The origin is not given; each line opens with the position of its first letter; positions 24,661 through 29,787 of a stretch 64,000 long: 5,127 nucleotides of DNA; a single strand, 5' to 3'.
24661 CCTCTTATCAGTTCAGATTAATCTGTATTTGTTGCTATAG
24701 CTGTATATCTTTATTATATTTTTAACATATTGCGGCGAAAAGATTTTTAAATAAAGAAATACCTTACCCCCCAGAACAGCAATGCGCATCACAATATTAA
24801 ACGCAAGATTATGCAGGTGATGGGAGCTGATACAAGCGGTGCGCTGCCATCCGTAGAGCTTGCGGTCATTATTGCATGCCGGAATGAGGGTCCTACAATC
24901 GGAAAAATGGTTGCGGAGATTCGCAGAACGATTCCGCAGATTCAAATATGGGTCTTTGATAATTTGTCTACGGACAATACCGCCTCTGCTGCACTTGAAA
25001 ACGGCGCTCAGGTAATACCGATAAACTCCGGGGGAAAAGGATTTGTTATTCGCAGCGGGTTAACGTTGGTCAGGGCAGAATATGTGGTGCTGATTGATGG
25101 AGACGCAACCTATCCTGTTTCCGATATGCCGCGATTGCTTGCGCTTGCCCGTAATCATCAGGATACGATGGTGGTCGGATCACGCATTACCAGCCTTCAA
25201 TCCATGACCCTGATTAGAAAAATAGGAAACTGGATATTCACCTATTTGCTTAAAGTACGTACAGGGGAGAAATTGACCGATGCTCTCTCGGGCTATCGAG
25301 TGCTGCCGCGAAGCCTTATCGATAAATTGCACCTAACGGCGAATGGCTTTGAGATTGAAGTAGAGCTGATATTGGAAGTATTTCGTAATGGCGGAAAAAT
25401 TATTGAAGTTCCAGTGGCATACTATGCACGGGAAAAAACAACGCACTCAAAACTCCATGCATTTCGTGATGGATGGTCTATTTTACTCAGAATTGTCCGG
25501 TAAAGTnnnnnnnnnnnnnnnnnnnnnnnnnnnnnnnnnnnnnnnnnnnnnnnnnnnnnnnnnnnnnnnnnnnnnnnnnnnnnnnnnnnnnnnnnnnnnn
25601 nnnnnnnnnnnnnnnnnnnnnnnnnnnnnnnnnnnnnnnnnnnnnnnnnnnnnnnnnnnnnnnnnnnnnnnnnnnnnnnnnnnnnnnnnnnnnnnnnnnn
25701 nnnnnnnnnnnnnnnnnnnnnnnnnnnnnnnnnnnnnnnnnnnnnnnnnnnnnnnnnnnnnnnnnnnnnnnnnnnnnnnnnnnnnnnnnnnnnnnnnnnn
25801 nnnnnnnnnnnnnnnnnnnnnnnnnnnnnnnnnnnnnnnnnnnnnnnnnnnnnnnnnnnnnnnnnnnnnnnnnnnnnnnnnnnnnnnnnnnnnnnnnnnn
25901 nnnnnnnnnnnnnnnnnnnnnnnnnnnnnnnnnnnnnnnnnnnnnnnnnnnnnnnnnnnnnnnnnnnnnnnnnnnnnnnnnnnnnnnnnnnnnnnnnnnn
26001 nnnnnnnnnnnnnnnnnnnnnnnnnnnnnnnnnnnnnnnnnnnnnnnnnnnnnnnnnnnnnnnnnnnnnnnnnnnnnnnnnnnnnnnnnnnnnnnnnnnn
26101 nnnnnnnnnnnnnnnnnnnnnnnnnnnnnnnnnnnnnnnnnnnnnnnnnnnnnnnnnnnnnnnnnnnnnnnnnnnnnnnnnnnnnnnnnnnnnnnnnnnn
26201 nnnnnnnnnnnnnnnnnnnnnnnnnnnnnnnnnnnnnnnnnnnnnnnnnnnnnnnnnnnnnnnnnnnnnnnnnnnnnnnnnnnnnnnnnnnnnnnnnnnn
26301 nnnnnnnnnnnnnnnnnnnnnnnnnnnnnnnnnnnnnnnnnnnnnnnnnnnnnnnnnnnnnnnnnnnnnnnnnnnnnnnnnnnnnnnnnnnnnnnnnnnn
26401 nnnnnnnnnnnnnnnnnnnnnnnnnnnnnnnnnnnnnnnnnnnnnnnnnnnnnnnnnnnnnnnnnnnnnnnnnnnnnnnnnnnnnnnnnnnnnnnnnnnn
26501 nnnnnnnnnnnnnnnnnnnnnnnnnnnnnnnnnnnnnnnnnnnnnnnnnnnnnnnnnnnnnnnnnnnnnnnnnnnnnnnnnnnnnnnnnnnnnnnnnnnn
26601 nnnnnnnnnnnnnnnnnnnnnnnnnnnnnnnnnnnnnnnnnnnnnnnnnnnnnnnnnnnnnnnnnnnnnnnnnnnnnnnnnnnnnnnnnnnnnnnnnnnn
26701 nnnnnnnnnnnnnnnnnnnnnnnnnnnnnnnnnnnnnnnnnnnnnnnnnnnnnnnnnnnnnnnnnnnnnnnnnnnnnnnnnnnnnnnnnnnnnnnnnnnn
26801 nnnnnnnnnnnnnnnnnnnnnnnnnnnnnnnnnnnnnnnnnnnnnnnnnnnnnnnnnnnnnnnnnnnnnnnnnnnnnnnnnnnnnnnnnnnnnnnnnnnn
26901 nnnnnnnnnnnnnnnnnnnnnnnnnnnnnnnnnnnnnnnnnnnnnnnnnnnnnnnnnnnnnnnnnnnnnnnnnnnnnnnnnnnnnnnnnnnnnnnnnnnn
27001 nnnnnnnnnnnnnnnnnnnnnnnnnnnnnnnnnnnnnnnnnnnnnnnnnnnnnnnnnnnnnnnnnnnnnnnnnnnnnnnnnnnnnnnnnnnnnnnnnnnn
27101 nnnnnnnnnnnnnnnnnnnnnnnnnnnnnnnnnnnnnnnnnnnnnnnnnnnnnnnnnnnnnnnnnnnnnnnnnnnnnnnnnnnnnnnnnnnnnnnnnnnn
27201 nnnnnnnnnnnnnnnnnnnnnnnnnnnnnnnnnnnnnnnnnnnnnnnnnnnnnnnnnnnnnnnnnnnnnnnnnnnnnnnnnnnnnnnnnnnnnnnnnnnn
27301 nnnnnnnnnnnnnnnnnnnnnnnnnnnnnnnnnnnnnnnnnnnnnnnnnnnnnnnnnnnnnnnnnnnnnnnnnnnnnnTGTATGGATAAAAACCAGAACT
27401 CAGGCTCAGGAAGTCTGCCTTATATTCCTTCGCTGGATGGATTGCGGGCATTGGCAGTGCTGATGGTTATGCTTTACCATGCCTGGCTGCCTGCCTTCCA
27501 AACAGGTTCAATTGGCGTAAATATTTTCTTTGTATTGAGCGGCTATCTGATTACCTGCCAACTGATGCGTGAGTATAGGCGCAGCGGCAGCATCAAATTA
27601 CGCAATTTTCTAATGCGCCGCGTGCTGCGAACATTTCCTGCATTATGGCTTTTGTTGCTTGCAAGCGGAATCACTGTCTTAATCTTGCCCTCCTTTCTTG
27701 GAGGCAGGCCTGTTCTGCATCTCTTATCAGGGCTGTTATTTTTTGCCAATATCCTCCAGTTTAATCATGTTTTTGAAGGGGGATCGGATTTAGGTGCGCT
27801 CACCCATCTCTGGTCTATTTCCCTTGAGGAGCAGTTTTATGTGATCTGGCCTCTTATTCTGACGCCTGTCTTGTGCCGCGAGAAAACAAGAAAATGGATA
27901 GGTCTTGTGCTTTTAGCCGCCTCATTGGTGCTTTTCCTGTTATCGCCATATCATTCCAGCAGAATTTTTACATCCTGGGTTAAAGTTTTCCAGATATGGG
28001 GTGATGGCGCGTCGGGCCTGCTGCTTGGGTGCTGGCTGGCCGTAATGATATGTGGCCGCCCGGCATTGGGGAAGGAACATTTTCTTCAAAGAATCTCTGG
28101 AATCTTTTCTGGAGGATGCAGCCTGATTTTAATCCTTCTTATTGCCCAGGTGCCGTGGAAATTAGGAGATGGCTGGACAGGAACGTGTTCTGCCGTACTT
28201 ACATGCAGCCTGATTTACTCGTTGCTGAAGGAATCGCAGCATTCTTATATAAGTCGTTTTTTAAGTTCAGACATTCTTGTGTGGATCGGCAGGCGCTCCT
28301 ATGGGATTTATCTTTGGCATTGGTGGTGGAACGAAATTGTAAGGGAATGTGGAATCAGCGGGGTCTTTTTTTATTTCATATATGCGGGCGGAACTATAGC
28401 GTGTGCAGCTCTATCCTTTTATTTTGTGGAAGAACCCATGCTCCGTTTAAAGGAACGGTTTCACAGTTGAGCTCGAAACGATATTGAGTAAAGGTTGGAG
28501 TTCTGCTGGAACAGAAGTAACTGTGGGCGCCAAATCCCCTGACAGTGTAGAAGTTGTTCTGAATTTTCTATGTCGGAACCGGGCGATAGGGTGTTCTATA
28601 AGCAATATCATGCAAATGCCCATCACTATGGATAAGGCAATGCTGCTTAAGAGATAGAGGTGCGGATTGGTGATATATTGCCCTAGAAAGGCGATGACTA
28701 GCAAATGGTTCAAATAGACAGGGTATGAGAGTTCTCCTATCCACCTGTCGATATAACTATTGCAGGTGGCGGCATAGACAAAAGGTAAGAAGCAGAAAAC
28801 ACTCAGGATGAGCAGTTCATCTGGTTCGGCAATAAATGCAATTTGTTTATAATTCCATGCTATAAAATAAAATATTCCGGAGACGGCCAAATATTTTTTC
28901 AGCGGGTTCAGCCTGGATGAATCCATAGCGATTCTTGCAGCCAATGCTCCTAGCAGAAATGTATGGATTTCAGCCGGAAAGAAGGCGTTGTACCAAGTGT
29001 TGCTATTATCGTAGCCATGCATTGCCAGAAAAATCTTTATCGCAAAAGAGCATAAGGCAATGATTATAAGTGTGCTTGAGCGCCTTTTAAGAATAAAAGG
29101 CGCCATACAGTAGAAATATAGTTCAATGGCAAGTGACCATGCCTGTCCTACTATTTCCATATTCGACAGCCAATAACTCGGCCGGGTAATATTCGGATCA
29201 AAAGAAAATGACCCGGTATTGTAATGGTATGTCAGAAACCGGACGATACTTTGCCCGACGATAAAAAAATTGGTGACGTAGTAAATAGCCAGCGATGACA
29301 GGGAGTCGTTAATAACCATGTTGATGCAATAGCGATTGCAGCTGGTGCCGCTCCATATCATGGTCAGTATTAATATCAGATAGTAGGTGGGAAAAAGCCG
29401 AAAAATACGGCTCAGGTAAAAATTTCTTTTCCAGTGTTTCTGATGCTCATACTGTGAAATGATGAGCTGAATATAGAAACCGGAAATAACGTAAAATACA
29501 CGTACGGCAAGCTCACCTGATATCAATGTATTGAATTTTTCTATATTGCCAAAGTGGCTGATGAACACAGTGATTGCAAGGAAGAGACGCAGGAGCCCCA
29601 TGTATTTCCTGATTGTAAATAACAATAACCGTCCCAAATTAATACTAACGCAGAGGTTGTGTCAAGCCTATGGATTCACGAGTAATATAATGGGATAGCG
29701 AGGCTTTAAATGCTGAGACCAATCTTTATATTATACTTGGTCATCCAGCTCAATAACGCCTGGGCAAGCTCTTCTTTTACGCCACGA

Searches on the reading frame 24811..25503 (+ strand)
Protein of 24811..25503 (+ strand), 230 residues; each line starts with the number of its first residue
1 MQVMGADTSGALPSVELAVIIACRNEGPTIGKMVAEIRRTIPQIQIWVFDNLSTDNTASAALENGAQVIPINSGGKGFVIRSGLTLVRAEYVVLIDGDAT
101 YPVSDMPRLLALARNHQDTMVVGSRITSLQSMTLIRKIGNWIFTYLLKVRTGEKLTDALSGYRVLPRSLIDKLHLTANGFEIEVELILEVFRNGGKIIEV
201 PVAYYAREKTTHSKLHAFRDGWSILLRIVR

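Call 71: search_protein_families(library=pfam, proteins=[window:24811-25503:+], max_evalue=0.001)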
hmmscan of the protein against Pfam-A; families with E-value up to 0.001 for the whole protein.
window:24811-25503:+ (230 aa): 2 families
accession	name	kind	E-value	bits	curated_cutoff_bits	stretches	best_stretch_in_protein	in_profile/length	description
PF00535.33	Glycos_transf_2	-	2.4e-18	67.1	23.3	1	19-173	2-167/168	Glycosyl transferase family 2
PF13641.12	Glyco_tranf_2_3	-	1.9e-06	28.5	27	1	17-133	3-130/230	Glycosyltransferase like family 2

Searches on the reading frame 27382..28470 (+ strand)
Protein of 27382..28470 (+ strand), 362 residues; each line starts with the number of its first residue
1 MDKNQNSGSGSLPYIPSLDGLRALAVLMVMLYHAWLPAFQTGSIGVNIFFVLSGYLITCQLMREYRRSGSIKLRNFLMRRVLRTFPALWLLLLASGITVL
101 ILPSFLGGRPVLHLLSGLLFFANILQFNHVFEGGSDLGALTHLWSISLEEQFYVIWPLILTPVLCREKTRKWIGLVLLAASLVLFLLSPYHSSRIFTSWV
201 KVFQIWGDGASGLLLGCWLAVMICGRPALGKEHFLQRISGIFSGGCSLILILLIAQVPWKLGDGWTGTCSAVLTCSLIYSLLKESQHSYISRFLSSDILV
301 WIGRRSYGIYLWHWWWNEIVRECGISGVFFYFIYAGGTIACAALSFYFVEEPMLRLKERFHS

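Call 28: search_protein_families(library=pfam, proteins=[window:27382-28470:+], max_evalue=0.00001)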
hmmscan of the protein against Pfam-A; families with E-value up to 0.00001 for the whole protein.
window:27382-28470:+ (362 aa): 1 family
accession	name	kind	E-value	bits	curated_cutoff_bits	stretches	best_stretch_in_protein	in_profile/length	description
PF01757.29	Acyl_transf_3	-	2.7e-28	99.4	31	1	16-344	2-323/326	Acyltransferase domain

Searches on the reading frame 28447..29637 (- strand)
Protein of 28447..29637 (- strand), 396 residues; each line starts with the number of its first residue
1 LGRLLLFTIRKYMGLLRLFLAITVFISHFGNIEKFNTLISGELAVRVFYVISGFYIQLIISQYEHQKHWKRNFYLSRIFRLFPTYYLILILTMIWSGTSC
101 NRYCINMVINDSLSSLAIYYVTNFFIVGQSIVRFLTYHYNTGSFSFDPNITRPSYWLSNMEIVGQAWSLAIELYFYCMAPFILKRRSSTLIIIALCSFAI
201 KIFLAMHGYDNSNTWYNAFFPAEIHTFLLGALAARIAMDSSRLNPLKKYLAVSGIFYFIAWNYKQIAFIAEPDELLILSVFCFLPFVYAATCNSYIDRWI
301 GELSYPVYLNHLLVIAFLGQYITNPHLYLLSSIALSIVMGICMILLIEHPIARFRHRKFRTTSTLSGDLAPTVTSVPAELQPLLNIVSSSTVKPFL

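Call 28: search_protein_families(library=pfam, proteins=[window:28447-29637:-], max_evalue=0.00001)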
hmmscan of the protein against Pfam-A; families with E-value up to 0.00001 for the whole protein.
window:28447-29637:- (396 aa): 1 family
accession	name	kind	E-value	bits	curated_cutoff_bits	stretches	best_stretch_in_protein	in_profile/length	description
PF01757.29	Acyl_transf_3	-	1.2e-14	54.5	31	1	11-345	2-319/326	Acyltransferase domain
